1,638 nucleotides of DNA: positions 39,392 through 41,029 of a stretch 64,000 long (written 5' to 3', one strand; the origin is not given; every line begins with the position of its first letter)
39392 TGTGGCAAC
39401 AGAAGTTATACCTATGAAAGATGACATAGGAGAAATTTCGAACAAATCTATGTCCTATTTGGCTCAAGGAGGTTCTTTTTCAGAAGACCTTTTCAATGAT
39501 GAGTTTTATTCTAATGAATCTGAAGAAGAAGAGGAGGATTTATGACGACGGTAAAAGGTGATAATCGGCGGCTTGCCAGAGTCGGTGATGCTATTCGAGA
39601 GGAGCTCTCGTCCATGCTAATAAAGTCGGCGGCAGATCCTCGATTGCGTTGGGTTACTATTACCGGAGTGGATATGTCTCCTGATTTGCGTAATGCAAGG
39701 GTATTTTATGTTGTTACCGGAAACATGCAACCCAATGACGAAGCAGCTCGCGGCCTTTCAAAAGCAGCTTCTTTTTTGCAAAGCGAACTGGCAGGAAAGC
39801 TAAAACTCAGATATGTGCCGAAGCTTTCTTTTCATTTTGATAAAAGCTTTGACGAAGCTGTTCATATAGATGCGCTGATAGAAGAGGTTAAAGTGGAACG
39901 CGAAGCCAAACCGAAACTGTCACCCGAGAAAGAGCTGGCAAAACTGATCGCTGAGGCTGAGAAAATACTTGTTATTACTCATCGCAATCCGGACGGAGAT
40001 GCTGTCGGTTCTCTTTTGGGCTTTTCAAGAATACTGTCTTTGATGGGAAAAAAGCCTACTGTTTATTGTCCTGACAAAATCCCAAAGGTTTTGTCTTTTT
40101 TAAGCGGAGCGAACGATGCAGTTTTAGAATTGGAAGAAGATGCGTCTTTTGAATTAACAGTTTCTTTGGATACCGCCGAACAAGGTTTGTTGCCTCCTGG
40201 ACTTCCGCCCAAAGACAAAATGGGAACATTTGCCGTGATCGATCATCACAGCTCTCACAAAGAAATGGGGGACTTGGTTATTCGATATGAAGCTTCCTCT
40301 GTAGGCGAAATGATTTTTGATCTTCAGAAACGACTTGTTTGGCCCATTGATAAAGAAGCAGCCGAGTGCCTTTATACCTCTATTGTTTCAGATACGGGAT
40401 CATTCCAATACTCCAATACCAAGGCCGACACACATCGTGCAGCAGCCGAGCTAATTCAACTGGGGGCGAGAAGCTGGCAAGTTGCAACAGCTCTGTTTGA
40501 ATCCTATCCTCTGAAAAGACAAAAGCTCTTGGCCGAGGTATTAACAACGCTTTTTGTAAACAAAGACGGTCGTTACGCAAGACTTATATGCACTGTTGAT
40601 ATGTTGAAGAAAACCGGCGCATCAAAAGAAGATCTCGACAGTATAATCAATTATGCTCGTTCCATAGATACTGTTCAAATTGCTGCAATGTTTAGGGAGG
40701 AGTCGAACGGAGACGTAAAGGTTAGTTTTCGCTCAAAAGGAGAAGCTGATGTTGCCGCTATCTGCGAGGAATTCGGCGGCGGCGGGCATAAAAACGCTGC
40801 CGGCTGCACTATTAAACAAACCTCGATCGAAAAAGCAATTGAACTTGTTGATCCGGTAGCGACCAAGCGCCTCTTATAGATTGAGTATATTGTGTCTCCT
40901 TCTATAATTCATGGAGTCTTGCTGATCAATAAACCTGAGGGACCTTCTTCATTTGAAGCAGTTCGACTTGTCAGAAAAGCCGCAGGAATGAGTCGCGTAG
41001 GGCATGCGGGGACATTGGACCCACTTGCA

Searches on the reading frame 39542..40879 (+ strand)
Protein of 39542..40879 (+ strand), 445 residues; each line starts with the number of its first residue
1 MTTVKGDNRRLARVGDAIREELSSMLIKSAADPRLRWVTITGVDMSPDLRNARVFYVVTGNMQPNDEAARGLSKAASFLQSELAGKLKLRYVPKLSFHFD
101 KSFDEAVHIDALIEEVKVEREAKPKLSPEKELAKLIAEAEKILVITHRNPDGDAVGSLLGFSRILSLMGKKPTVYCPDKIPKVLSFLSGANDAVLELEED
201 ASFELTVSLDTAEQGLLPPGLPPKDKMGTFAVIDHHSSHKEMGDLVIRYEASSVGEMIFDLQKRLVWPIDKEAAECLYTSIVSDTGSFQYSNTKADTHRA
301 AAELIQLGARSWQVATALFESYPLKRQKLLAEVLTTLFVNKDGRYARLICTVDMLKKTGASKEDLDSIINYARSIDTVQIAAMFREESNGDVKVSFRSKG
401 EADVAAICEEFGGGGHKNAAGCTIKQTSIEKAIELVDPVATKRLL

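Call 58: search_protein_families(library=pfam, proteins=[window:39542-40879:+], max_evalue=0.00001)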
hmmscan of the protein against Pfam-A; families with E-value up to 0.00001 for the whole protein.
window:39542-40879:+ (445 aa): 3 families
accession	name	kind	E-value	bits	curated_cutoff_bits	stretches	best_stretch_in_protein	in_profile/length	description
PF02033.23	RBFA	-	8.4e-30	103.6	34.7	1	10-113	1-105/105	Ribosome-binding factor A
PF02272.25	DHHA1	-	6.1e-16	59.2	25.9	1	355-437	9-97/102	DHHA1 domain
PF01368.27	DHH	-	1.9e-14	54.4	28.1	1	141-281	1-125/125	DHH family, N-terminal domain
